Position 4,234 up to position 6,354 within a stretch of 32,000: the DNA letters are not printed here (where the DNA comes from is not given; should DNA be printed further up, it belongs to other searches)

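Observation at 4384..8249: Cytoplasmic multi-cluster [FeFe]-hydrogenase co-transcribed with a NuoF-tail/GltD-like flavoprotein: an uncharacterised NAD(P)-linked hydrogenase module beside the classical periplasmic enzyme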

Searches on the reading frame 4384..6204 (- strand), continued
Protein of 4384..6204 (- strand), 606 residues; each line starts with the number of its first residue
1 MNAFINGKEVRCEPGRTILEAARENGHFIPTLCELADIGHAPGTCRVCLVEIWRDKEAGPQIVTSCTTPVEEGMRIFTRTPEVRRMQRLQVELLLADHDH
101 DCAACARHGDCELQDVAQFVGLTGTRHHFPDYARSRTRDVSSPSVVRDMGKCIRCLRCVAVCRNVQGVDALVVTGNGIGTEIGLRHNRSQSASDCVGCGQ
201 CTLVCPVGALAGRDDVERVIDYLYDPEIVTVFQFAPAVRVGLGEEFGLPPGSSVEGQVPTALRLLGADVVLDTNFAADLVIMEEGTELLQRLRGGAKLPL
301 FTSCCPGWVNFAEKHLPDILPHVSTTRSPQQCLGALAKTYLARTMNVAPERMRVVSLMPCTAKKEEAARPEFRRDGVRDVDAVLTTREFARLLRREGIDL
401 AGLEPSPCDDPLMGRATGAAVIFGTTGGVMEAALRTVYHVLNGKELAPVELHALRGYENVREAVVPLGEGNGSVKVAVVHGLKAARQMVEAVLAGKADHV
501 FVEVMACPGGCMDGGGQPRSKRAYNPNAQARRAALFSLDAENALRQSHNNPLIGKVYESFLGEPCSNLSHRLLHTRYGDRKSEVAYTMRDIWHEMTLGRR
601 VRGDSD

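Call 70: find_homologous_proteins(query=window:4384-6204:-, max_evalue=1e-50)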
Query window:4384-6204:- (606 aa): 8000 proteins with E <= 1e-50 among 8000 candidates; the best 120 are listed.
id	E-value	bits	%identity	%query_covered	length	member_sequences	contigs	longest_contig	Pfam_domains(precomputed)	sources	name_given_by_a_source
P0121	0.0e+0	1394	100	100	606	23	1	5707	PF14697.12,PF10588.15,PF00111.33,PF02256.23,PF12838.13,PF22117.3,PF13510.12,PF02906.20,PF00037.33,PF13237.12,PF13183.12,PF13187.12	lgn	-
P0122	0.0e+0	1180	84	100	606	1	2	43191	PF14697.12,PF13510.12,PF10588.15,PF02906.20,PF02256.23,PF00037.33,PF12838.13,PF22117.3,PF13237.12,PF13183.12,PF13187.12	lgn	-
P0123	0.0e+0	1069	75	100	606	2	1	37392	PF14697.12,PF13510.12,PF10588.15,PF02906.20,PF02256.23,PF00037.33,PF12838.13,PF22117.3,PF13237.12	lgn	-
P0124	0.0e+0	1050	75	100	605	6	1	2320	PF14697.12,PF13510.12,PF10588.15,PF02906.20,PF02256.23,PF00037.33,PF12838.13,PF22117.3,PF13183.12,PF13187.12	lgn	-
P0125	8.8e-275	931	68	98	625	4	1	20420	PF14697.12,PF13510.12,PF10588.15,PF02906.20,PF02256.23,PF00037.33,PF22117.3,PF13183.12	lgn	-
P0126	1.2e-273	927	66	100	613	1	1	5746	PF14697.12,PF13510.12,PF10588.15,PF02906.20,PF00111.33,PF02256.23,PF00037.33,PF12838.13,PF22117.3,PF13183.12,PF13187.12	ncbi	-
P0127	2.2e-273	927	67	98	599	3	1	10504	PF14697.12,PF13510.12,PF10588.15,PF02906.20,PF00111.33,PF02256.23,PF00037.33,PF12838.13,PF22117.3,PF13187.12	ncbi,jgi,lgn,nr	ncbi:MAG: [FeFe] hydrogenase, group A [Desulforhabdus sp.]|nr:[FeFe] hydrogenase, group A [Desulforh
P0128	1.4e-269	914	66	98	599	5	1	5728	PF14697.12,PF10588.15,PF02256.23,PF12837.13,PF13484.12,PF12838.13,PF22117.3,PF13510.12,PF02906.20,PF00037.33,PF13237.12,PF13187.12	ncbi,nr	ncbi:MAG: [FeFe] hydrogenase, group A [Desulfobacterales bacterium]|nr:[FeFe] hydrogenase, group A [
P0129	1.8e-269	914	66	98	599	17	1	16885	PF14697.12,PF10588.15,PF02256.23,PF13484.12,PF12838.13,PF22117.3,PF13510.12,PF02906.20,PF00037.33,PF13237.12,PF13183.12,PF13187.12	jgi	jgi:ferredoxin hydrogenase gamma subunit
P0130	4.6e-269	912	66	98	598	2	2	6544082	PF14697.12,PF10588.15,PF02256.23,PF13484.12,PF12838.13,PF22117.3,PF13510.12,PF02906.20,PF00037.33,PF13237.12,PF13183.12,PF13187.12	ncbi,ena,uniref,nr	ncbi:[FeFe] hydrogenase, group A [uncultured Desulfosarcina sp.]|uniref:[FeFe] hydrogenase, group A 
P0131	7.8e-269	912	65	100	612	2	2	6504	PF14697.12,PF13510.12,PF10588.15,PF02906.20,PF02256.23,PF00037.33,PF12838.13,PF22117.3,PF13183.12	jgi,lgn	jgi:ferredoxin hydrogenase gamma subunit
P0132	1.6e-267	907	66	98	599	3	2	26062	PF14697.12,PF13510.12,PF10588.15,PF02906.20,PF02256.23,PF00037.33,PF12838.13,PF22117.3,PF13237.12,PF13183.12,PF13187.12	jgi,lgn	-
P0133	8.6e-267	905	65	98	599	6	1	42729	PF14697.12,PF13510.12,PF10588.15,PF02906.20,PF02256.23,PF00037.33,PF12838.13,PF22117.3,PF13237.12,PF13187.12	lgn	-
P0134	1.1e-266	904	66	98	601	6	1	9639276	PF14697.12,PF10588.15,PF02256.23,PF13484.12,PF12838.13,PF22117.3,PF13510.12,PF02906.20,PF00037.33,PF13237.12,PF13183.12,PF13187.12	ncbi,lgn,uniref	ncbi:HndC: NADP-reducing hydrogenase subunit [Desulfosarcina variabilis str. Montpellier]|uniref:[Fe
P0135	1.1e-266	904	66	98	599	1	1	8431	PF14697.12,PF10588.15,PF02256.23,PF12837.13,PF12838.13,PF22117.3,PF13510.12,PF02906.20,PF00037.33,PF13237.12,PF13183.12,PF13187.12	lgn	-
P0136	3.0e-266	903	65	98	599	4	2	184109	PF14697.12,PF10588.15,PF02256.23,PF13484.12,PF12838.13,PF22117.3,PF13510.12,PF02906.20,PF00037.33,PF13237.12,PF13183.12,PF13187.12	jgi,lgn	jgi:ferredoxin hydrogenase gamma subunit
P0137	6.0e-266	902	65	100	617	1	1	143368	PF14697.12,PF13510.12,PF10588.15,PF02906.20,PF02256.23,PF12838.13,PF22117.3,PF13183.12,PF13187.12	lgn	-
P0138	1.0e-265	901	66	100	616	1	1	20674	PF14697.12,PF10588.15,PF00111.33,PF02256.23,PF13746.12,PF13484.12,PF12838.13,PF22117.3,PF13510.12,PF02906.20,PF00037.33,PF13237.12,PF13187.12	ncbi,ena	-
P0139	1.1e-265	901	66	99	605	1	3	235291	PF14697.12,PF13510.12,PF10588.15,PF02906.20,PF02256.23,PF00037.33,PF12838.13,PF13237.12,PF13187.12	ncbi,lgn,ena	-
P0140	1.5e-265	901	65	98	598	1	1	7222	PF14697.12,PF10588.15,PF02256.23,PF13484.12,PF12838.13,PF22117.3,PF13510.12,PF02906.20,PF00037.33,PF13237.12,PF13183.12,PF13187.12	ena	-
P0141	2.9e-265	900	66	100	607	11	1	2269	PF13510.12,PF10588.15,PF02906.20,PF02256.23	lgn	-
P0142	3.7e-265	899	67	100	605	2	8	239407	PF13510.12,PF10588.15,PF02906.20,PF02256.23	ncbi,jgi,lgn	jgi:ferredoxin hydrogenase gamma subunit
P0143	1.3e-264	898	67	98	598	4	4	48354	PF14697.12,PF10588.15,PF02256.23,PF13484.12,PF12838.13,PF22117.3,PF13510.12,PF02906.20,PF00037.33,PF13237.12,PF13183.12,PF13187.12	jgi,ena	-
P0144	2.6e-264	897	66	100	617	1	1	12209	PF14697.12,PF13510.12,PF10588.15,PF02906.20,PF00111.33,PF02256.23,PF00037.33,PF12838.13,PF13237.12,PF13187.12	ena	-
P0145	3.4e-264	896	66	98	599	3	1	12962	PF14697.12,PF13510.12,PF10588.15,PF02906.20,PF02256.23,PF00037.33,PF12838.13,PF22117.3,PF13183.12,PF13187.12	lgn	-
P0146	7.7e-264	895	65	98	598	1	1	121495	PF14697.12,PF10588.15,PF02256.23,PF13484.12,PF12838.13,PF22117.3,PF13510.12,PF02906.20,PF00037.33,PF13237.12,PF13183.12,PF13187.12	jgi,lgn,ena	-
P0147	1.4e-263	894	65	98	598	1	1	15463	PF14697.12,PF10588.15,PF02256.23,PF13484.12,PF12838.13,PF22117.3,PF13510.12,PF02906.20,PF00037.33,PF13237.12,PF13183.12,PF13187.12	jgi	jgi:ferredoxin hydrogenase gamma subunit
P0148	1.7e-263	894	65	97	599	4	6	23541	PF14697.12,PF10588.15,PF00111.33,PF02256.23,PF13484.12,PF12838.13,PF22117.3,PF13510.12,PF02906.20,PF00037.33,PF13237.12,PF13183.12,PF13187.12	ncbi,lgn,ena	-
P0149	1.7e-263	894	65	98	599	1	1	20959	PF14697.12,PF13510.12,PF10588.15,PF02906.20,PF02256.23,PF12837.13,PF00037.33,PF12838.13,PF22117.3,PF13237.12,PF13187.12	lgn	-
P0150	2.7e-263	893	65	98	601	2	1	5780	PF14697.12,PF10588.15,PF02256.23,PF13484.12,PF12838.13,PF22117.3,PF13510.12,PF02906.20,PF00037.33,PF13237.12,PF13183.12,PF13187.12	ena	-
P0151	3.1e-263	893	65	100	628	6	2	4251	PF14697.12,PF13510.12,PF10588.15,PF02906.20,PF02256.23,PF00037.33,PF12838.13,PF22117.3,PF13187.12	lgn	-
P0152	4.6e-263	892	65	100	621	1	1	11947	PF13510.12,PF10588.15,PF02906.20,PF02256.23,PF12838.13,PF22117.3,PF13237.12,PF13183.12,PF13187.12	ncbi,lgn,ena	-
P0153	5.8e-263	892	65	98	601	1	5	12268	PF14697.12,PF10588.15,PF00111.33,PF02256.23,PF12838.13,PF22117.3,PF13510.12,PF02906.20,PF00037.33,PF13237.12,PF13183.12,PF13187.12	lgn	-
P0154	7.6e-263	892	65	98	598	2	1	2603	PF14697.12,PF13510.12,PF10588.15,PF02906.20,PF02256.23,PF12838.13,PF22117.3,PF13237.12,PF13187.12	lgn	-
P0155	1.1e-262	891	63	100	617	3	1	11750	PF14697.12,PF13510.12,PF10588.15,PF02906.20,PF02256.23,PF00037.33,PF12838.13,PF22117.3,PF13183.12,PF13187.12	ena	-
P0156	1.2e-262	891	65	98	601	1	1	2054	PF14697.12,PF10588.15,PF02256.23,PF13484.12,PF12838.13,PF22117.3,PF13510.12,PF02906.20,PF00037.33,PF13237.12,PF13183.12,PF13187.12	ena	-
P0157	1.2e-262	891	65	100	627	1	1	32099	PF14697.12,PF13510.12,PF10588.15,PF02906.20,PF00111.33,PF02256.23,PF13746.12,PF13484.12,PF12838.13,PF13187.12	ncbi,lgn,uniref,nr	ncbi:ferredoxin hydrogenase gamma subunit [Desulfobaculum xiamenense]|uniref:Ferredoxin hydrogenase 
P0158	7.8e-262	888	65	99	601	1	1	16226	PF14697.12,PF10588.15,PF00111.33,PF02256.23,PF13484.12,PF12838.13,PF22117.3,PF13510.12,PF02906.20,PF00037.33,PF13237.12,PF13183.12,PF13187.12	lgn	-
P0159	1.8e-261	887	64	98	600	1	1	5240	PF14697.12,PF10588.15,PF02256.23,PF13484.12,PF12838.13,PF22117.3,PF13510.12,PF02906.20,PF00037.33,PF13237.12,PF13183.12,PF13187.12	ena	-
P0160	3.1e-261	886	66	98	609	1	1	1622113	PF14697.12,PF10588.15,PF02256.23,PF12837.13,PF12838.13,PF22117.3,PF13510.12,PF02906.20,PF00037.33,PF13237.12,PF13183.12,PF13187.12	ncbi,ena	-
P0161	4.8e-261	886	65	100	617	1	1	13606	PF14697.12,PF13510.12,PF10588.15,PF02906.20,PF02256.23,PF00037.33,PF12838.13,PF22117.3,PF13187.12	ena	-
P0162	5.9e-261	886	64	99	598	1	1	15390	PF14697.12,PF10588.15,PF02256.23,PF13484.12,PF12838.13,PF22117.3,PF13510.12,PF02906.20,PF00037.33,PF13237.12,PF13183.12,PF13187.12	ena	-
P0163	6.9e-261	885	63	99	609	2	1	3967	PF14697.12,PF13510.12,PF10588.15,PF02906.20,PF02256.23,PF12837.13,PF00037.33,PF12838.13,PF22117.3,PF13237.12,PF13187.12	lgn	-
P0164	9.9e-261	885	63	98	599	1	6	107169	PF14697.12,PF13510.12,PF10588.15,PF02906.20,PF02256.23,PF12837.13,PF00037.33,PF12838.13,PF22117.3,PF13237.12,PF13187.12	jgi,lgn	-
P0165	1.3e-260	884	63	100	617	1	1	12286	PF14697.12,PF10588.15,PF00111.33,PF02256.23,PF12838.13,PF22117.3,PF13510.12,PF02906.20,PF00037.33,PF13237.12,PF13183.12,PF13187.12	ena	-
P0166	2.5e-260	883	65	98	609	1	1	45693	PF14697.12,PF10588.15,PF02256.23,PF12837.13,PF12838.13,PF22117.3,PF13510.12,PF02906.20,PF00037.33,PF13237.12,PF13183.12,PF13187.12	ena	-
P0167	3.3e-260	883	63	98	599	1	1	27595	PF14697.12,PF10588.15,PF00111.33,PF02256.23,PF12837.13,PF12838.13,PF22117.3,PF13510.12,PF02906.20,PF00037.33,PF13237.12,PF13187.12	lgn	-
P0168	3.6e-260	883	64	98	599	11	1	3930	PF14697.12,PF10588.15,PF02256.23,PF12837.13,PF13484.12,PF12838.13,PF22117.3,PF13510.12,PF02906.20,PF00037.33,PF13237.12,PF13183.12,PF13187.12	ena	-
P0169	3.8e-260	883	64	99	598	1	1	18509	PF14697.12,PF10588.15,PF00111.33,PF02256.23,PF13484.12,PF12838.13,PF22117.3,PF13510.12,PF02906.20,PF00037.33,PF13237.12,PF13183.12,PF13187.12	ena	-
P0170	1.2e-259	881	65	100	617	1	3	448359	PF14697.12,PF13510.12,PF10588.15,PF02906.20,PF02256.23,PF12838.13,PF22117.3,PF13183.12,PF13187.12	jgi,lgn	-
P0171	2.3e-259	880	64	99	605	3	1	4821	PF14697.12,PF13510.12,PF10588.15,PF02906.20,PF02256.23,PF00037.33,PF12838.13,PF13237.12,PF13187.12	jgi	jgi:ferredoxin hydrogenase gamma subunit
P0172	2.6e-259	880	64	99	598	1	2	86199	PF14697.12,PF13510.12,PF10588.15,PF02906.20,PF02256.23,PF00037.33,PF12838.13,PF22117.3,PF13237.12,PF13183.12,PF13187.12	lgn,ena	-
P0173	2.6e-259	880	63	98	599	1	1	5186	PF14697.12,PF10588.15,PF02256.23,PF12837.13,PF13484.12,PF12838.13,PF22117.3,PF13510.12,PF02906.20,PF00037.33,PF13237.12,PF13187.12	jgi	-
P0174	2.8e-259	880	63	98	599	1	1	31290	PF14697.12,PF10588.15,PF00111.33,PF02256.23,PF12837.13,PF12838.13,PF22117.3,PF13510.12,PF02906.20,PF00037.33,PF13237.12,PF13183.12,PF13187.12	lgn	-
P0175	3.3e-259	880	65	98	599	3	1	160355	PF14697.12,PF13510.12,PF10588.15,PF02906.20,PF02256.23,PF12838.13,PF22117.3,PF13183.12,PF13187.12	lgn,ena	-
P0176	5.1e-259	879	63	98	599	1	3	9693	PF14697.12,PF13510.12,PF10588.15,PF02906.20,PF02256.23,PF00037.33,PF12838.13,PF22117.3,PF13237.12,PF13183.12,PF13187.12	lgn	-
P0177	5.2e-259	879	64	100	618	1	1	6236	PF14697.12,PF13510.12,PF10588.15,PF02906.20,PF02256.23,PF00037.33,PF12838.13,PF13183.12,PF13187.12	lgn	-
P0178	9.2e-259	878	64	99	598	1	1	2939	PF14697.12,PF13510.12,PF10588.15,PF02906.20,PF02256.23,PF00037.33,PF12838.13,PF22117.3,PF13237.12,PF13183.12,PF13187.12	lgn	-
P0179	1.0e-258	878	64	98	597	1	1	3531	PF14697.12,PF13510.12,PF10588.15,PF02906.20,PF02256.23,PF00037.33,PF12838.13,PF22117.3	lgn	-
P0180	1.4e-258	878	64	98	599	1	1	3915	PF14697.12,PF10588.15,PF02256.23,PF12837.13,PF12838.13,PF22117.3,PF13510.12,PF02906.20,PF00037.33,PF13237.12,PF13183.12,PF13187.12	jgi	jgi:ferredoxin hydrogenase gamma subunit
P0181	2.7e-258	877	64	99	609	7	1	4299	PF14697.12,PF10588.15,PF00111.33,PF02256.23,PF12837.13,PF13484.12,PF12838.13,PF22117.3,PF13510.12,PF02906.20,PF00037.33,PF13237.12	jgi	-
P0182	3.4e-258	876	65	98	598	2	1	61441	PF14697.12,PF13510.12,PF10588.15,PF02906.20,PF02256.23,PF00037.33,PF12838.13,PF22117.3,PF13237.12,PF13183.12,PF13187.12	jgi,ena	-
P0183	5.1e-258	876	64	100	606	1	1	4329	PF14697.12,PF13510.12,PF10588.15,PF02906.20,PF02256.23,PF00037.33,PF12838.13,PF13237.12,PF13187.12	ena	-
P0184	1.2e-257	875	63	100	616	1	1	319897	PF14697.12,PF10588.15,PF02256.23,PF13484.12,PF12838.13,PF22117.3,PF13510.12,PF02906.20,PF00037.33,PF13237.12,PF13183.12,PF13187.12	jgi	jgi:ferredoxin hydrogenase gamma subunit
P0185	1.3e-257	875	64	100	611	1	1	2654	PF14697.12,PF13510.12,PF10588.15,PF02906.20,PF02256.23,PF00037.33,PF12838.13,PF13237.12,PF13187.12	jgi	jgi:ferredoxin hydrogenase gamma subunit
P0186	1.3e-257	875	64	98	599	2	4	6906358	PF14697.12,PF13510.12,PF10588.15,PF02906.20,PF02256.23,PF12837.13,PF12838.13,PF22117.3,PF13237.12,PF13183.12,PF13187.12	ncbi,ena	-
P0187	2.1e-257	874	64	98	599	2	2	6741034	PF14697.12,PF10588.15,PF02256.23,PF12837.13,PF12838.13,PF22117.3,PF13510.12,PF02906.20,PF00037.33,PF13237.12,PF13183.12,PF13187.12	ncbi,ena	-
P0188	4.3e-257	873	63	99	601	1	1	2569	PF14697.12,PF10588.15,PF02256.23,PF12837.13,PF12838.13,PF22117.3,PF13510.12,PF02906.20,PF00037.33,PF13237.12,PF13183.12,PF13187.12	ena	-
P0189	4.4e-257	873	62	100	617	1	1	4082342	PF14697.12,PF13510.12,PF10588.15,PF02906.20,PF02256.23,PF00037.33,PF12838.13,PF22117.3,PF13183.12,PF13187.12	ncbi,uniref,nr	ncbi:2Fe-2S iron-sulfur cluster binding domain-containing protein [Pseudodesulfovibrio sp. zrk46]|un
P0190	4.8e-257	873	63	99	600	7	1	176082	PF13510.12,PF10588.15,PF02906.20,PF02256.23,PF00037.33,PF12838.13,PF22117.3,PF13183.12,PF13187.12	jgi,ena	-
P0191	6.5e-257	872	63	98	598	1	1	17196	PF14697.12,PF13510.12,PF10588.15,PF02906.20,PF02256.23,PF00037.33,PF12838.13,PF22117.3,PF13237.12,PF13183.12,PF13187.12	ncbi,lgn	-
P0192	7.9e-257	872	63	98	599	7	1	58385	PF14697.12,PF13510.12,PF10588.15,PF02906.20,PF02256.23,PF12837.13,PF00037.33,PF12838.13,PF22117.3,PF13187.12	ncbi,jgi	-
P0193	1.0e-256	871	63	98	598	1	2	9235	PF13510.12,PF10588.15,PF02906.20,PF02256.23,PF12838.13,PF22117.3,PF13187.12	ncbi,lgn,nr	ncbi:MAG: iron hydrogenase small subunit [Deltaproteobacteria bacterium]|nr:iron hydrogenase small s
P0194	1.6e-256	871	63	98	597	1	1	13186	PF14697.12,PF13510.12,PF10588.15,PF02906.20,PF02256.23,PF00037.33,PF12838.13,PF22117.3,PF13237.12,PF13183.12,PF13187.12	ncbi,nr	ncbi:MAG: (2Fe-2S)-binding protein [bacterium]|nr:(2Fe-2S)-binding protein [bacterium]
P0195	1.9e-256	871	64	99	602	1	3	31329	PF14697.12,PF13510.12,PF10588.15,PF02906.20,PF02256.23,PF12837.13,PF00037.33,PF12838.13,PF22117.3,PF13183.12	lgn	-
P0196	3.3e-256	870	64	98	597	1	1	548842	PF14697.12,PF10588.15,PF00111.33,PF02256.23,PF12837.13,PF13484.12,PF12838.13,PF22117.3,PF13510.12,PF02906.20,PF00037.33,PF13237.12,PF13183.12,PF13187.12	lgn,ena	-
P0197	6.7e-256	869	64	99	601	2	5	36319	PF14697.12,PF13510.12,PF10588.15,PF02906.20,PF02256.23,PF22117.3,PF13183.12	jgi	jgi:ferredoxin hydrogenase gamma subunit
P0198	3.0e-255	867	64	98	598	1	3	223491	PF13510.12,PF10588.15,PF02906.20,PF02256.23,PF00037.33,PF12838.13,PF22117.3,PF13237.12,PF13183.12,PF13187.12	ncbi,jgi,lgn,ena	-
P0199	4.1e-255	866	63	99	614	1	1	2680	PF14697.12,PF13510.12,PF10588.15,PF02906.20,PF02256.23,PF00037.33,PF12838.13,PF22117.3,PF13183.12,PF13187.12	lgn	-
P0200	4.4e-255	866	62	99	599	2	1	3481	PF14697.12,PF13510.12,PF10588.15,PF02906.20,PF02256.23,PF00037.33,PF12838.13,PF22117.3,PF13237.12,PF13183.12,PF13187.12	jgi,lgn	-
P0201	6.2e-255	866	63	99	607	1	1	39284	PF14697.12,PF13510.12,PF10588.15,PF02906.20,PF02256.23,PF12838.13,PF22117.3,PF13183.12,PF13187.12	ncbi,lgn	-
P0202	9.0e-255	865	62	99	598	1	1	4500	PF14697.12,PF13510.12,PF10588.15,PF02906.20,PF02256.23,PF00037.33,PF12838.13,PF22117.3,PF13183.12,PF13187.12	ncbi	-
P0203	1.2e-254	865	63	98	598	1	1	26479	PF14697.12,PF13510.12,PF10588.15,PF02906.20,PF02256.23,PF00037.33,PF12838.13,PF22117.3,PF13237.12,PF13183.12,PF13187.12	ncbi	-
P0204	1.6e-254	864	63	98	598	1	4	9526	PF14697.12,PF13510.12,PF10588.15,PF02906.20,PF02256.23,PF00037.33,PF12838.13,PF22117.3,PF13183.12,PF13187.12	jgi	jgi:ferredoxin hydrogenase gamma subunit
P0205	2.1e-254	864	63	98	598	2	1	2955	PF13510.12,PF10588.15,PF02906.20,PF02256.23,PF12837.13,PF00037.33,PF12838.13,PF22117.3,PF13237.12,PF13183.12,PF13187.12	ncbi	-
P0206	5.0e-254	863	62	99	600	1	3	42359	PF13510.12,PF10588.15,PF02906.20,PF02256.23,PF12838.13,PF22117.3,PF13183.12,PF13187.12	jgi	jgi:ferredoxin hydrogenase gamma subunit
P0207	5.2e-254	863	63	98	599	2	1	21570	PF14697.12,PF13510.12,PF10588.15,PF02906.20,PF02256.23,PF12837.13,PF00037.33,PF12838.13,PF22117.3,PF13237.12,PF13187.12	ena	-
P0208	8.1e-254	862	63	98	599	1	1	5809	PF14697.12,PF13510.12,PF10588.15,PF02906.20,PF02256.23,PF00037.33,PF12838.13,PF22117.3,PF13237.12,PF13183.12,PF13187.12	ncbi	-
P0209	8.9e-254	862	63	99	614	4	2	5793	PF14697.12,PF13510.12,PF10588.15,PF02906.20,PF02256.23,PF00037.33,PF12838.13,PF22117.3,PF13237.12,PF13187.12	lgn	-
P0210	1.1e-253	862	62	98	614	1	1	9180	PF14697.12,PF13510.12,PF10588.15,PF02906.20,PF02256.23,PF00037.33,PF12838.13,PF22117.3,PF13183.12,PF13187.12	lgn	-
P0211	1.3e-253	861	62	100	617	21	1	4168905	PF14697.12,PF13510.12,PF10588.15,PF02906.20,PF02256.23,PF00037.33,PF12838.13,PF22117.3,PF13183.12,PF13187.12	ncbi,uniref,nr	ncbi:NADP-reducing hydrogenase subunit HndC [Pseudodesulfovibrio profundus]|uniref:NADP-reducing hyd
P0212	2.1e-253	861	62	98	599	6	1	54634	PF14697.12,PF13510.12,PF10588.15,PF02906.20,PF02256.23,PF00037.33,PF13484.12,PF12838.13,PF22117.3,PF13237.12,PF13187.12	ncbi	-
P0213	3.3e-253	860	63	98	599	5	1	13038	PF14697.12,PF13510.12,PF10588.15,PF02906.20,PF02256.23,PF12838.13,PF22117.3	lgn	-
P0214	3.9e-253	860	62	100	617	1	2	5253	PF14697.12,PF10588.15,PF02256.23,PF13484.12,PF12838.13,PF22117.3,PF13510.12,PF02906.20,PF00037.33,PF13237.12,PF13183.12,PF13187.12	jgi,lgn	-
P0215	4.2e-253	860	63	99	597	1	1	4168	PF14697.12,PF10588.15,PF02256.23,PF12837.13,PF12838.13,PF22117.3,PF13510.12,PF02906.20,PF00037.33,PF13237.12,PF13183.12,PF13187.12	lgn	-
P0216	4.3e-253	860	62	98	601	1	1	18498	PF14697.12,PF13510.12,PF10588.15,PF02906.20,PF02256.23,PF00037.33,PF12838.13,PF22117.3,PF13237.12,PF13183.12,PF13187.12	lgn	-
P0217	4.9e-253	859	61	99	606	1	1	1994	PF14697.12,PF10588.15,PF00111.33,PF02256.23,PF12838.13,PF22117.3,PF13510.12,PF02906.20,PF00037.33,PF13237.12,PF13183.12,PF13187.12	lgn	-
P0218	1.6e-252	858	61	100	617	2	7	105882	PF14697.12,PF13510.12,PF10588.15,PF02906.20,PF02256.23,PF00037.33,PF12838.13,PF22117.3,PF13183.12,PF13187.12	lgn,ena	-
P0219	1.7e-252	858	62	98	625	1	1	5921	PF13510.12,PF10588.15,PF02906.20,PF02256.23,PF00037.33,PF12838.13,PF22117.3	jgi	-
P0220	2.2e-252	857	62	98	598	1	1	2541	PF14697.12,PF13510.12,PF10588.15,PF02906.20,PF02256.23,PF00037.33,PF12838.13,PF22117.3,PF13183.12,PF13187.12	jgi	-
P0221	2.3e-252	857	63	98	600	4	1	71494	PF14697.12,PF13510.12,PF10588.15,PF02906.20,PF02256.23,PF12837.13,PF00037.33,PF12838.13,PF22117.3,PF13237.12,PF13187.12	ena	-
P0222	2.8e-252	857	62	98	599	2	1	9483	PF14697.12,PF10588.15,PF00111.33,PF02256.23,PF12837.13,PF12838.13,PF22117.3,PF13510.12,PF02906.20,PF00037.33,PF13237.12,PF13187.12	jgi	-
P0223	4.0e-252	856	63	99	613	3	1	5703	PF14697.12,PF13510.12,PF10588.15,PF02906.20,PF02256.23,PF00037.33,PF12838.13,PF22117.3,PF13237.12,PF13187.12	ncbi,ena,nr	ncbi:MAG: iron hydrogenase small subunit [Candidatus Eisenbacteria bacterium]|nr:iron hydrogenase sm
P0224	4.8e-252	856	63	98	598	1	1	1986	PF14697.12,PF13510.12,PF10588.15,PF02906.20,PF02256.23,PF00037.33,PF12838.13,PF22117.3,PF13237.12,PF13183.12,PF13187.12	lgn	-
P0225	4.9e-252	856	64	98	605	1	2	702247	PF14697.12,PF13510.12,PF10588.15,PF02906.20,PF02256.23,PF00037.33,PF13484.12,PF12838.13,PF22117.3,PF13237.12,PF13183.12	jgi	jgi:ferredoxin hydrogenase gamma subunit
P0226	5.2e-252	856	62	99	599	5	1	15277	PF14697.12,PF13510.12,PF10588.15,PF02906.20,PF02256.23,PF00037.33,PF12838.13,PF22117.3,PF13237.12,PF13183.12,PF13187.12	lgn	-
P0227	9.9e-252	855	62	98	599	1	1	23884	PF14697.12,PF13510.12,PF10588.15,PF02906.20,PF02256.23,PF12837.13,PF00037.33,PF12838.13,PF22117.3,PF13183.12,PF13187.12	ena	-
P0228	1.0e-251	855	61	98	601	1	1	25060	PF14697.12,PF10588.15,PF02256.23,PF13484.12,PF12838.13,PF22117.3,PF13510.12,PF02906.20,PF00037.33,PF13237.12,PF13183.12,PF13187.12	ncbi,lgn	-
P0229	1.2e-251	855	62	99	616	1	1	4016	PF14697.12,PF13510.12,PF10588.15,PF02906.20,PF02256.23,PF00037.33,PF12838.13,PF22117.3,PF13237.12,PF13187.12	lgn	-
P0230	1.2e-251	855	62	98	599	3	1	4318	PF14697.12,PF13510.12,PF10588.15,PF02906.20,PF02256.23,PF12837.13,PF00037.33,PF12838.13,PF22117.3,PF13187.12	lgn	-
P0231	2.2e-251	854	62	98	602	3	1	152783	PF14697.12,PF13510.12,PF10588.15,PF02906.20,PF02256.23,PF00037.33,PF13484.12,PF12838.13,PF22117.3,PF13183.12,PF13187.12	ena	-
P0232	2.4e-251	854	63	99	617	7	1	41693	PF14697.12,PF13510.12,PF10588.15,PF02906.20,PF02256.23,PF00037.33,PF12838.13,PF22117.3,PF13237.12,PF13183.12,PF13187.12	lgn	-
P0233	2.9e-251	854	61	98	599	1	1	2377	PF14697.12,PF13510.12,PF10588.15,PF02906.20,PF02256.23,PF12837.13,PF00037.33,PF12838.13,PF22117.3,PF13237.12,PF13187.12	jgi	jgi:ferredoxin hydrogenase gamma subunit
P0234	3.7e-251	853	62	98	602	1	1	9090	PF14697.12,PF10588.15,PF02256.23,PF13484.12,PF12838.13,PF22117.3,PF13510.12,PF02906.20,PF00037.33,PF13237.12,PF13183.12,PF13187.12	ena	-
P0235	5.5e-251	853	62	98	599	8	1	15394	PF14697.12,PF10588.15,PF00111.33,PF02256.23,PF12837.13,PF12838.13,PF22117.3,PF13510.12,PF02906.20,PF00037.33,PF13237.12,PF13187.12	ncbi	-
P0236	6.1e-251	852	62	99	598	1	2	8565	PF14697.12,PF13510.12,PF10588.15,PF02906.20,PF02256.23,PF00037.33,PF12838.13,PF22117.3,PF13183.12,PF13187.12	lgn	-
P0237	6.5e-251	852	60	98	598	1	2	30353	PF14697.12,PF10588.15,PF02256.23,PF13484.12,PF12838.13,PF22117.3,PF13510.12,PF02906.20,PF00037.33,PF13237.12,PF13183.12,PF13187.12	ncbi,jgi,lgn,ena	-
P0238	7.2e-251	852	62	98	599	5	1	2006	PF14697.12,PF10588.15,PF00111.33,PF02256.23,PF12837.13,PF12838.13,PF22117.3,PF13510.12,PF02906.20,PF00037.33,PF13237.12,PF13187.12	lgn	-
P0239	7.6e-251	852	62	98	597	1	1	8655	PF14697.12,PF13510.12,PF10588.15,PF02906.20,PF02256.23,PF12837.13,PF12838.13,PF22117.3,PF13183.12,PF13187.12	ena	-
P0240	1.7e-250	851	62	98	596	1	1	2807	PF14697.12,PF13510.12,PF10588.15,PF02906.20,PF00111.33,PF02256.23,PF00037.33,PF12838.13,PF22117.3,PF13237.12,PF13183.12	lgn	-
